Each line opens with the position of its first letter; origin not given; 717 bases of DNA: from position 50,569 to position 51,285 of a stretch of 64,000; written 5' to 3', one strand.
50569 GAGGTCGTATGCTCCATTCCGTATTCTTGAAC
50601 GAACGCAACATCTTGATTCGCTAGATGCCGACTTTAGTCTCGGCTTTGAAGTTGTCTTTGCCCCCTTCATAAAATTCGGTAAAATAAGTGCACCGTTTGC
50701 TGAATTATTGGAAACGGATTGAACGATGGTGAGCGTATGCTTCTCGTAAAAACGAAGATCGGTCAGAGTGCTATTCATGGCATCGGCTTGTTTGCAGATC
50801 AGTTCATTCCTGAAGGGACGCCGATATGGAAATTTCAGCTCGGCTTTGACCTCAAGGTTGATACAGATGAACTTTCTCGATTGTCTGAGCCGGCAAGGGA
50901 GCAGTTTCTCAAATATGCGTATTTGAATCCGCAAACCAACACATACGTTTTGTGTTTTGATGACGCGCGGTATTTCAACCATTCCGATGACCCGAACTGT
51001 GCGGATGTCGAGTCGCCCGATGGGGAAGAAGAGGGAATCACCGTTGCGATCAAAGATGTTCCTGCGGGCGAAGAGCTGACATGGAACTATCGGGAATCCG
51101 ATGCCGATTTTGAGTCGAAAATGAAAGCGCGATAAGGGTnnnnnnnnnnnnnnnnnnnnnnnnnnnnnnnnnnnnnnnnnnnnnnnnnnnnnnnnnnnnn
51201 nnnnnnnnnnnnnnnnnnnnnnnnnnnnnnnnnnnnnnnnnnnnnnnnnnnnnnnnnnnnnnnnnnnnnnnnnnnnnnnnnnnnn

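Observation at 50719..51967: SET-domain methyltransferase gene translationally coupled to a voltage-gated-type K+ channel gene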

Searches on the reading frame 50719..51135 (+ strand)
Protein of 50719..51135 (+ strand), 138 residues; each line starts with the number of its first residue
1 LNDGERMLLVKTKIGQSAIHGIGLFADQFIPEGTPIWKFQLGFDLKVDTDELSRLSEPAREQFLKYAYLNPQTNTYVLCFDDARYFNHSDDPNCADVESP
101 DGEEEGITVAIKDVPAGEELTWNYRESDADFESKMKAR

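Call 3: search_protein_families(library=pfam, proteins=[window:50719-51135:+], max_evalue=0.01)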
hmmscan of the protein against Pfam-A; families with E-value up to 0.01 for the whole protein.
window:50719-51135:+ (138 aa): 1 family
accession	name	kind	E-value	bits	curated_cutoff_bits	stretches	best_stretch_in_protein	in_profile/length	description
PF00856.33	SET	-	2.1e-15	57.4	22.4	1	21-124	1-104/105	SET domain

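Call 5: find_homologous_proteins(query=window:50737-51135:+)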
Query window:50737-51135:+ (132 aa): 1239 proteins with E <= 0.001 among 1320 candidates; the best 120 are listed.
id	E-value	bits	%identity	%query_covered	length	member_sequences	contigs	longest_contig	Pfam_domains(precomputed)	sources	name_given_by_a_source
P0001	1.1e-84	299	100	100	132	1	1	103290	PF00856.34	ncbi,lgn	-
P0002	9.5e-58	212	71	98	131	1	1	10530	PF00856.34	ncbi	-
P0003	9.6e-58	212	73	98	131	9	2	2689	PF00856.34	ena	-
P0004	1.8e-57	211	73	100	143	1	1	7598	PF00856.34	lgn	-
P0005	2.6e-57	210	72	98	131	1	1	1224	PF00856.34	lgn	-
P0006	5.4e-56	206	67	100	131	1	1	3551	PF00856.34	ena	-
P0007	2.0e-55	204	70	96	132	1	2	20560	PF00856.34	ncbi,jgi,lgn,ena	-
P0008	2.5e-55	204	70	98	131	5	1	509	PF00856.34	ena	-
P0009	4.4e-55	203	72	98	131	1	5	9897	PF00856.34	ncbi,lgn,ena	ncbi:MAG: SET domain-containing protein [Patescibacteria group bacterium]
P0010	4.9e-55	203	69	98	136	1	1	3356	PF00856.34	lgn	-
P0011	1.8e-54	201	70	98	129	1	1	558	PF00856.34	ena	-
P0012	2.5e-54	201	71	98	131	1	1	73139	PF00856.34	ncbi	-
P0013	3.6e-54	200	71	98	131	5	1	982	PF00856.34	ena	-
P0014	3.8e-54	200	68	98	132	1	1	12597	PF00856.34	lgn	-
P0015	4.2e-54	200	69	98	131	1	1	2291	PF00856.34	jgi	-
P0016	6.2e-54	199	71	98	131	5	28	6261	PF00856.34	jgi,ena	-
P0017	1.2e-53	199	69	98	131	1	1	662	PF00856.34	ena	-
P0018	2.3e-53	198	71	98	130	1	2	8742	PF00856.34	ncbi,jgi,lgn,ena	-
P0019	2.5e-53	197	70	98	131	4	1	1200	PF00856.34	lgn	-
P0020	2.9e-53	197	67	98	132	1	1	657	PF00856.34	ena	-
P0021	3.0e-53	197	70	98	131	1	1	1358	PF00856.34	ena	-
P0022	4.7e-53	197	70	98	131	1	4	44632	PF00856.34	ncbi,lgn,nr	ncbi:MAG: SET domain-containing protein [Parcubacteria group bacterium]|nr:SET domain-containing pro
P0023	4.3e-52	193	67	98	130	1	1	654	PF00856.34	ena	-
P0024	6.1e-52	193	69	98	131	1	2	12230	PF00856.34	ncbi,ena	-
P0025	1.0e-51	192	67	98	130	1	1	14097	PF00856.34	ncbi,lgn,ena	-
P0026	1.2e-51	192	67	98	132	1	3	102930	PF00856.34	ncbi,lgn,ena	-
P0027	1.8e-51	191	69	98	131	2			PF00856.34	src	-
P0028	2.7e-51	191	65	100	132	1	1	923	PF00856.34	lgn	-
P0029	4.1e-51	190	68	95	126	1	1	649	PF00856.34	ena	-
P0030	1.2e-50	189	65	98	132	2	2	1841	PF00856.34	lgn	-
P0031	1.3e-50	189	65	98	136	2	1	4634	PF00856.34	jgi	jgi:SET domain-containing protein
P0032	2.2e-50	188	70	97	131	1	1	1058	PF00856.34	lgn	-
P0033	2.3e-50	188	67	98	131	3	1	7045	PF00856.34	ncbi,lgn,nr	ncbi:MAG: SET domain-containing protein [bacterium]|nr:SET domain-containing protein [bacterium]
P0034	2.7e-50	188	67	98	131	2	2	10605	PF00856.34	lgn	-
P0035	4.3e-50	187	64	98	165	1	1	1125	PF00856.34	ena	-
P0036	4.6e-50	187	67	98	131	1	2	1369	PF00856.34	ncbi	-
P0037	6.0e-50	187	66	98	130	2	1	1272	PF00856.34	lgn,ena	-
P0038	1.2e-49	186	67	98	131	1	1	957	PF00856.34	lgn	-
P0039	1.2e-49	186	64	98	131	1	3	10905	PF00856.34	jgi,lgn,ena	jgi:hypothetical protein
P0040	1.5e-49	185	63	99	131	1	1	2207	PF00856.34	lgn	-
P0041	3.1e-49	184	65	98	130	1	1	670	PF00856.34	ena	-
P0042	3.2e-49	184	65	98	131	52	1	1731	PF00856.34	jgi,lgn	jgi:SET domain-containing protein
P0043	3.2e-49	184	64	100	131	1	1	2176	PF00856.34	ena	-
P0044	4.0e-49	184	65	98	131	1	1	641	PF00856.34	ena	-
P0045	4.7e-49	184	64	98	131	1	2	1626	PF00856.34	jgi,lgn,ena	jgi:SET domain-containing protein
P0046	5.8e-49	183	64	98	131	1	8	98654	PF00856.34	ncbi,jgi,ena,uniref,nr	ncbi:hypothetical protein A2982_02455 [candidate division WWE3 bacterium RIFCSPLOWO2_01_FULL_39_13]|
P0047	8.4e-49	183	65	98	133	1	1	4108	PF00856.34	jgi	jgi:SET domain-containing protein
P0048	1.2e-48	182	65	98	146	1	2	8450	PF00856.34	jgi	jgi:SET domain-containing protein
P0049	1.2e-48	182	66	97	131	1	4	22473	PF00856.34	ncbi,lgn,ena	ncbi:MAG: SET domain-containing protein [Patescibacteria group bacterium]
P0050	1.6e-48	182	64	98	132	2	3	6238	PF00856.34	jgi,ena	-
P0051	1.6e-48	182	67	98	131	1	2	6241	PF00856.34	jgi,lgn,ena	-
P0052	2.1e-48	182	65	95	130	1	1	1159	PF00856.34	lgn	-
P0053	2.8e-48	181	65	100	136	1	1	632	PF00856.34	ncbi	-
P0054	4.1e-48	181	64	98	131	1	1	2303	PF00856.34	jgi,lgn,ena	-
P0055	1.1e-47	179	64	98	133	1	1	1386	PF00856.34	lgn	-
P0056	1.2e-47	179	66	98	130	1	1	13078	PF00856.34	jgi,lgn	-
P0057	3.4e-47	178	62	98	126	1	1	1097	PF00856.34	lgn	-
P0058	5.5e-47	177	64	100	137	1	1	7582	PF00856.34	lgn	-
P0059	1.4e-46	176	62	98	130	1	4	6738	PF00856.34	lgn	-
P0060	1.8e-46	175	63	98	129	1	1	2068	PF00856.34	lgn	-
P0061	3.4e-46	174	63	99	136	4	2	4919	PF00856.34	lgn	-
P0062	3.8e-46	174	63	98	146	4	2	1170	PF00856.34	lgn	-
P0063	4.1e-46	174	62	98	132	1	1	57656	PF00856.34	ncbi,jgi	ncbi:MAG: SET domain-containing protein [Parcubacteria group bacterium]|jgi:hypothetical protein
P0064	5.9e-46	174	61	98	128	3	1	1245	PF00856.34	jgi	jgi:uncharacterized protein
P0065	1.4e-45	172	59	98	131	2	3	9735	PF00856.34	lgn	-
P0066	1.9e-45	172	73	81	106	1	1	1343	PF00856.34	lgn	-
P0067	2.2e-45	172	62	100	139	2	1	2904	PF00856.34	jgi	-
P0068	3.4e-45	171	58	100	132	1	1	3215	PF00856.34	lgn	-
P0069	1.2e-44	169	61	100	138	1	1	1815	PF00856.34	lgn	-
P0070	1.4e-44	169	62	99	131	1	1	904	PF00856.34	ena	-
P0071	1.5e-44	169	59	98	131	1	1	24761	PF00856.34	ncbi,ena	-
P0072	2.1e-44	169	60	98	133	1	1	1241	PF00856.34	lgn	-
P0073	2.1e-44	169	62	100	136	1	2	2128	PF00856.34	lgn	-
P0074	3.6e-44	168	62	97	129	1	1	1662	PF00856.34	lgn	-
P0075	3.9e-44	168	63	98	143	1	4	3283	PF00856.34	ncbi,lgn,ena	-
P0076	3.9e-44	168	59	98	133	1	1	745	PF00856.34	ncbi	-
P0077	7.0e-44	167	61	98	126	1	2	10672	PF00856.34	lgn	-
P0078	1.2e-43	166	61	96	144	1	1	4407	PF00856.34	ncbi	ncbi:MAG: SET domain-containing protein [Gemmatimonadota bacterium]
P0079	1.2e-43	166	59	99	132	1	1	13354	PF00856.34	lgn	-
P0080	1.2e-43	166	64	91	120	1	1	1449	PF00856.34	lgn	-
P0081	1.5e-43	166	60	92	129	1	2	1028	PF00856.34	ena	-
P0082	1.7e-43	166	61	98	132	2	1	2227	PF00856.34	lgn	-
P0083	2.3e-43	165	63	91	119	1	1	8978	PF00856.34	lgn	-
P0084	3.5e-43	165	55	99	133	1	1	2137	PF00856.34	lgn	-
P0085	4.3e-43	164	60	99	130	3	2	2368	PF00856.34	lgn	-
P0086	5.3e-43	164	60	98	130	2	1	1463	PF00856.34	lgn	-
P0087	7.0e-43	164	57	98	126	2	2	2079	PF00856.34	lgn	-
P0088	9.3e-43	163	58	99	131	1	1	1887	PF00856.34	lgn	-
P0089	1.3e-42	163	63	98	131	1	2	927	PF00856.34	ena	-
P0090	1.5e-42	163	58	98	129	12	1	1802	PF00856.34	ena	-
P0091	1.7e-42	162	60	94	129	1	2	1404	PF00856.34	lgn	-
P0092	2.3e-42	162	59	100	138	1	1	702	PF00856.34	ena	-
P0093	2.7e-42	162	53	100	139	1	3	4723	PF00856.34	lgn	-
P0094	3.1e-42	162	64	84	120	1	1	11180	PF00856.34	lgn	-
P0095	3.3e-42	161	58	98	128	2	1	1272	PF00856.34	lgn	-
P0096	3.5e-42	161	61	98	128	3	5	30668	PF00856.34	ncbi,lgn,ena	ncbi:MAG: SET domain-containing protein [Patescibacteria group bacterium]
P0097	3.6e-42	161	58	98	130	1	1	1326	PF00856.34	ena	-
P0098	3.8e-42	161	58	98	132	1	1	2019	PF00856.34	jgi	jgi:uncharacterized protein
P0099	5.8e-42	161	61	92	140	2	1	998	PF00856.34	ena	-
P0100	6.6e-42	161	58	98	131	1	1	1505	PF00856.34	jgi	-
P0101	8.6e-42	160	59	95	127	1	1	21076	PF00856.34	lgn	-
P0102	1.4e-41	159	58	98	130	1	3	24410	PF00856.34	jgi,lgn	jgi:SET domain-containing protein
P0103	2.4e-41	159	60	94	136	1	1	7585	PF00856.34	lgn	-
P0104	2.5e-41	159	57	98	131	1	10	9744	PF00856.34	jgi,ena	-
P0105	3.5e-41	158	59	92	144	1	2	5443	PF00856.34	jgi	jgi:SET domain-containing protein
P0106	3.6e-41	158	74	74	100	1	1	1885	PF00856.34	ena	-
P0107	4.1e-41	158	60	98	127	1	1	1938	PF00856.34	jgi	jgi:hypothetical protein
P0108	4.2e-41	158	64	98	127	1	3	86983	PF00856.34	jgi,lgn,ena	jgi:hypothetical protein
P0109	4.8e-41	158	58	99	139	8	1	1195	PF00856.34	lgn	-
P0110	5.0e-41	158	56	99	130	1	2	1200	PF00856.34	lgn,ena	-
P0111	5.5e-41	158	57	98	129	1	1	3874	PF00856.34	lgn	-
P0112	5.7e-41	157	59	96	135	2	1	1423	PF00856.34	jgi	-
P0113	5.8e-41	157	56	98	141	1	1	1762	PF00856.34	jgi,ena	jgi:hypothetical protein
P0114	6.3e-41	157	57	98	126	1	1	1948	PF00856.34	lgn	-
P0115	6.5e-41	157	54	100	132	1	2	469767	PF00856.34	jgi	jgi:SET domain-containing protein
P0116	1.1e-40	157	59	94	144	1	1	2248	PF00856.34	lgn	-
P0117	1.1e-40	157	59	91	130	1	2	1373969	PF00856.34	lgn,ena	-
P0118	1.1e-40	157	64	98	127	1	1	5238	PF00856.34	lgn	-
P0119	1.6e-40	156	58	99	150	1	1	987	PF00856.34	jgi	jgi:uncharacterized protein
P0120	1.8e-40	156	59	98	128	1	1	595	PF00856.34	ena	-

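Call 8: find_related_loci(query=A1, collection=genome_contigs, flank=5000)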
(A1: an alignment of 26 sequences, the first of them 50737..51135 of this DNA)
Query A1 (132 aa) in genome_contigs; peptide patterns used: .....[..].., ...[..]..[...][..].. (x = any residue, [..] = any of these).
327 stretches matched a pattern; 236 encode a relative of the query (tblastn E <= 1e-3); the best 80 are kept; 80 distinct loci.
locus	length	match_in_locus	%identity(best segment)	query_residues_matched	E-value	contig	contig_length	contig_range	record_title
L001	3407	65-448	73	1-129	2e-62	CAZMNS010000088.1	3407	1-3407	MAG TPA_asm: uncultured Gammaproteobacteria bacterium isolate binchicken_co38_1180 genome assembly, contig: NODE_57605_l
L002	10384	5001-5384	71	1-129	2e-59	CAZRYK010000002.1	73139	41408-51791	MAG TPA_asm: uncultured Gammaproteobacteria bacterium isolate binchicken_co110_548 genome assembly, contig: NODE_954_len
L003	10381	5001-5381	67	1-129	7e-57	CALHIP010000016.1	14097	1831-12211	MAG: uncultured Patescibacteria group bacterium isolate S1_Bin_Bin_48_sub_1 genome assembly, contig: c_000001463779, who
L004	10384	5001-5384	70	1-129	4e-57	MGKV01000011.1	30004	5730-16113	MAG: Candidatus Yanofskybacteria bacterium RIFCSPLOWO2_02_FULL_45_18 rifcsplowo2_02_scaffold_3426, whole genome shotgun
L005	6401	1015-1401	67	1-129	1e-56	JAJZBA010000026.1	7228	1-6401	MAG: bacterium isolate HSP1.bin6 NODE_6992_length_7228_cov_2.626391, whole genome shotgun sequence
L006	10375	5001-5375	69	4-129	2e-56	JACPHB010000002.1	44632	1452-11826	MAG: Parcubacteria group bacterium isolate NC_groundwater_403_Ag_B-0.1um_39_20 GD18-4_B1_scaffold_215439, whole genome s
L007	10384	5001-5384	66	1-129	4e-56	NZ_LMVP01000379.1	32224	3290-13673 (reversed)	Methanosarcina spelaei strain MC-15 contig_44, whole genome shotgun sequence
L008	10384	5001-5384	66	1-129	8e-56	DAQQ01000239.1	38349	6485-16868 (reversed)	MAG TPA_asm: Methanosarcina sp. UBA7 UBA7_contig_1076, whole genome shotgun sequence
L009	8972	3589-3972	66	1-129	1e-55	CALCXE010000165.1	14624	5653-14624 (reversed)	MAG TPA_asm: Methanosarcina barkeri isolate SRR1562009_bin.77_CONCOCT_v1.1_MAG genome assembly, contig: ERZ724039.3266,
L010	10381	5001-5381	66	1-128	4e-54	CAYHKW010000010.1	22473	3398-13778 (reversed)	MAG TPA_asm: uncultured Gammaproteobacteria bacterium isolate ERP119705_co13_484 genome assembly, contig: NODE_2844_leng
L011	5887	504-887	64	1-129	1e-53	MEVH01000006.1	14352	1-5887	MAG: candidate division WWE3 bacterium RIFCSPLOWO2_01_FULL_39_13 rifcsplowo2_01_scaffold_15297, whole genome shotgun seq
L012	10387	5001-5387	62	1-130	1e-51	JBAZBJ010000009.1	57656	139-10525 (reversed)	MAG: Parcubacteria group bacterium isolate SO_2017_GW1_11 NODE_2886_length_57656_cov_1.505867_OW334_2017, whole genome s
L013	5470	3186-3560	65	1-126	8e-52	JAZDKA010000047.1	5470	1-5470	MAG: Patescibacteria group bacterium isolate MEGAHIT-group-0.51 k141_4008371, whole genome shotgun sequence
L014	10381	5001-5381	64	1-128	4e-51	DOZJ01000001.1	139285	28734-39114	MAG TPA_asm: Candidatus Falkowbacteria bacterium isolate UBA11705 contig_4106, whole genome shotgun sequence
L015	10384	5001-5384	60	1-129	1e-50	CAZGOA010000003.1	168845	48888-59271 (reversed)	MAG TPA_asm: uncultured Gammaproteobacteria bacterium isolate binchicken_co277_142 genome assembly, contig: NODE_203_len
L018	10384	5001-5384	65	1-129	2e-54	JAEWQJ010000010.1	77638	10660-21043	MAG: Methanobacteriota archaeon isolate OH_SBrB_19 k127_883546, whole genome shotgun sequence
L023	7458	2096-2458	61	1-123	1e-45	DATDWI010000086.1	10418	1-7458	MAG TPA_asm: Candidatus Paceibacterota bacterium isolate SMAG_U8106 k141_1713395, whole genome shotgun sequence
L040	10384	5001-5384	65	1-129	3e-54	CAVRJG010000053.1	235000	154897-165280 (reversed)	MAG: uncultured Methanosarcinaceae archaeon isolate MFD05942.bin.1.278 genome assembly, contig: contig_42937, whole geno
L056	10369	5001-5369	55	1-125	1e-39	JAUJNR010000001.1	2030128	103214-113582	MAG: Pyrinomonadaceae bacterium isolate YX2bin36 opera_contig_1, whole genome shotgun sequence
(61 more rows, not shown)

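Call 19: find_encoding_contigs(protein=P0002, flank=4000, max_places=2)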
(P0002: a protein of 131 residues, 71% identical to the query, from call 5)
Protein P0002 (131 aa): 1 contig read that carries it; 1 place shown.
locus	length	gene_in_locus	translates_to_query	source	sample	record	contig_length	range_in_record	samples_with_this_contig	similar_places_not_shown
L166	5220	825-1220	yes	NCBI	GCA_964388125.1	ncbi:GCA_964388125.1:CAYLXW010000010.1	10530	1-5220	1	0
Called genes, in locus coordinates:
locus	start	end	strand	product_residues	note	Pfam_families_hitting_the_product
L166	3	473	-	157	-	?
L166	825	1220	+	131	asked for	PF00856:SET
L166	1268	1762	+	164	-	PF01872:RibD_C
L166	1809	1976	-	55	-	-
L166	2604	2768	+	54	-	-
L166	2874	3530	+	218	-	PF01027:Bax1-I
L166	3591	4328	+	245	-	-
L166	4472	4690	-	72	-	-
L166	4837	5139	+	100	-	-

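Call 20: find_encoding_contigs(protein=P0004, flank=4000, max_places=2)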
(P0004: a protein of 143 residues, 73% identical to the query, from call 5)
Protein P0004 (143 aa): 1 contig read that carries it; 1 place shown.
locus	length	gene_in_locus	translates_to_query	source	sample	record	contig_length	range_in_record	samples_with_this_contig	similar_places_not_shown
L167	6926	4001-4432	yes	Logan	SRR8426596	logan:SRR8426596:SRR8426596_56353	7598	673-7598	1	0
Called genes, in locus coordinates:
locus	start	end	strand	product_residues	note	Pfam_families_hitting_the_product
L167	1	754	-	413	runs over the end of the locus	-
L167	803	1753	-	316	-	PF13489:Methyltransf_23, PF08241:Methyltransf_11, PF08242:Methyltransf_12, PF13649:Methyltransf_25 (faint), PF13847:Methyltransf_31 (weak)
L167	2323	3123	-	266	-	PF01094:ANF_receptor, PF13458:Peripla_BP_6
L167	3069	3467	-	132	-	PF13433:Peripla_BP_5, PF13458:Peripla_BP_6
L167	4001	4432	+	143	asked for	PF00856:SET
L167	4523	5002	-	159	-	-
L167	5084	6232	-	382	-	PF07731:Cu-oxidase_2 (weak), PF07732:Cu-oxidase_3 (faint)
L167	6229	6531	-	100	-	PF01022:HTH_5, PF12840:HTH_20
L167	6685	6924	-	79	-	?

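Call 23: search_protein_families(library=pfam, proteins=[L012:5953-7689:+, L012:4160-4846:+, L012:5424-5972:+, L010:3879-4877:+, L056:4314-4982:+, L023:855-2048:+, L056:2063-4333:+, L018:4145-4810:+], max_evalue=0.01)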
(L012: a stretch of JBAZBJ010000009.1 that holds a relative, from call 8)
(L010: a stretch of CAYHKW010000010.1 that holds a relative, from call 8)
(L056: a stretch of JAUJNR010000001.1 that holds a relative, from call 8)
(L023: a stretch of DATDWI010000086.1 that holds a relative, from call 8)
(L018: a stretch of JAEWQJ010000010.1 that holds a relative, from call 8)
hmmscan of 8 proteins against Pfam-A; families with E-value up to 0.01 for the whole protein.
L012:5953-7689:+ (578 aa): 2 families
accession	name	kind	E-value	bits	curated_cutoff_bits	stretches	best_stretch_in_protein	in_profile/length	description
PF02518.31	HATPase_c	-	1.6e-21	77.2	26.4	1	439-568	2-110/111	Histidine kinase-, DNA gyrase B-, and HSP90-like ATPase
PF00512.31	HisKA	-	1.1e-19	70.6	26.9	1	323-391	1-66/66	His Kinase A (phospho-acceptor) domain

L012:4160-4846:+ (228 aa): 0 families

L012:5424-5972:+ (182 aa): 1 family
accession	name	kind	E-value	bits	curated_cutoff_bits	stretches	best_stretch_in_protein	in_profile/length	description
PF00856.33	SET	-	2.5e-16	60.4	22.4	1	21-115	1-104/105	SET domain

L010:3879-4877:+ (332 aa): 18 families
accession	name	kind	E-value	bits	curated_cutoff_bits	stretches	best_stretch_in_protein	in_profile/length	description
PF00005.33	ABC_tran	-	3.8e-30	105.7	25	1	82-224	3-136/137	ABC transporter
PF13304.12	AAA_21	-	1.4e-09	38.9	27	1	197-247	238-290/304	AAA domain, putative AbiEii toxin, Type IV TA system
PF13604.12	AAA_30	-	7e-06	26.3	27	1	91-186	19-104/191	AAA domain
PF01695.23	IstB_IS21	-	5.7e-05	23.2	24.1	0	76-106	79-108/238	IstB-like ATP binding protein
PF02463.25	SMC_N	-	0.00012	22.1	40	1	92-248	26-192/220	RecF/RecN/SMC N terminal domain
PF13555.12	AAA_29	-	0.00017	21.7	27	1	88-118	20-50/61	P-loop containing region of AAA domain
PF13191.12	AAA_16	-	0.00019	22.4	32.6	1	93-244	27-160/167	AAA ATPase domain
PF03266.21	NTPase_1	-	0.00034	20.9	23.9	1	92-150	1-56/168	NTPase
PF13401.12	AAA_22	-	0.0007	20.4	27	1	93-246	8-114/130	AAA domain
PF05729.18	NACHT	-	0.001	19.3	26.7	1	92-113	2-23/167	NACHT domain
PF13173.12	AAA_14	-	0.0012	19.2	27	1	91-164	3-76/129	AAA domain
PF13245.12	AAA_19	-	0.0014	19.3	25.1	1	90-134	11-55/134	AAA domain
PF13558.12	SbcC_Walker_B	-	0.0017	19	27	0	214-240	63-89/90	SbcC/RAD50-like, Walker B motif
PF20720.3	nSTAND3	-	0.0018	18.4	27.2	1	86-112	13-39/155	Novel STAND NTPase 3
PF13476.12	AAA_23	-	0.0045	18.1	27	0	93-115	22-44/201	AAA domain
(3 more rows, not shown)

L056:4314-4982:+ (222 aa): 0 families

L023:855-2048:+ (397 aa): 6 families
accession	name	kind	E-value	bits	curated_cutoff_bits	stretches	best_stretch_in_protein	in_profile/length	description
PF16653.10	Sacchrp_dh_C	-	2.6e-18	67.5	31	1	134-385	4-263/265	Saccharopine dehydrogenase C-terminal domain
PF03435.24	Sacchrp_dh_NADP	-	2.9e-15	57.2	25.1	1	6-127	2-129/129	Saccharopine dehydrogenase NADP binding domain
PF01370.27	Epimerase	-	1.5e-08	34.8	20.9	1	6-81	2-73/240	NAD dependent epimerase/dehydratase family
PF16363.11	GDP_Man_Dehyd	-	2.4e-05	24.4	27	1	7-80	2-83/332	GDP-mannose 4,6 dehydratase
PF00106.31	adh_short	-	9.6e-05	22.4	26.6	1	6-101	4-106/195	short chain dehydrogenase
PF05368.20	NmrA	-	0.0072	16.4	27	0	6-72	6-71/298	NmrA-like family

L056:2063-4333:+ (756 aa): 3 families
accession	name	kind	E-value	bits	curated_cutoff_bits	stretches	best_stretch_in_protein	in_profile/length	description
PF02784.22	Orn_Arg_deC_N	-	4.3e-17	62.8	23.4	1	420-648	12-246/247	Pyridoxal-dependent decarboxylase, pyridoxal binding domain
PF15632.11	ATPgrasp_Ter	-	1.6e-08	34.8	29.1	1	185-311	3-121/131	ATP-grasp in the biosynthetic pathway with Ter operon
PF00278.28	Orn_DAP_Arg_deC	-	2.3e-07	31.4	23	1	651-743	7-95/95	Pyridoxal-dependent decarboxylase, C-terminal sheet domain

L018:4145-4810:+ (221 aa): 3 families
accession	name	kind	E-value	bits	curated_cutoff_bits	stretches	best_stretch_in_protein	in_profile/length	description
PF00132.30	Hexapep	-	5e-14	51.7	27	1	145-179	2-36/36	Bacterial transferase hexapeptide (six repeats)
PF12464.13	Mac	-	1.9e-08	34.8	22.1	1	14-64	1-53/53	Maltose acetyltransferase hexapeptide capping motif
PF14602.12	Hexapep_2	-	1.2e-05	25.3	27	1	145-179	2-34/34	Hexapeptide repeat of succinyl-transferase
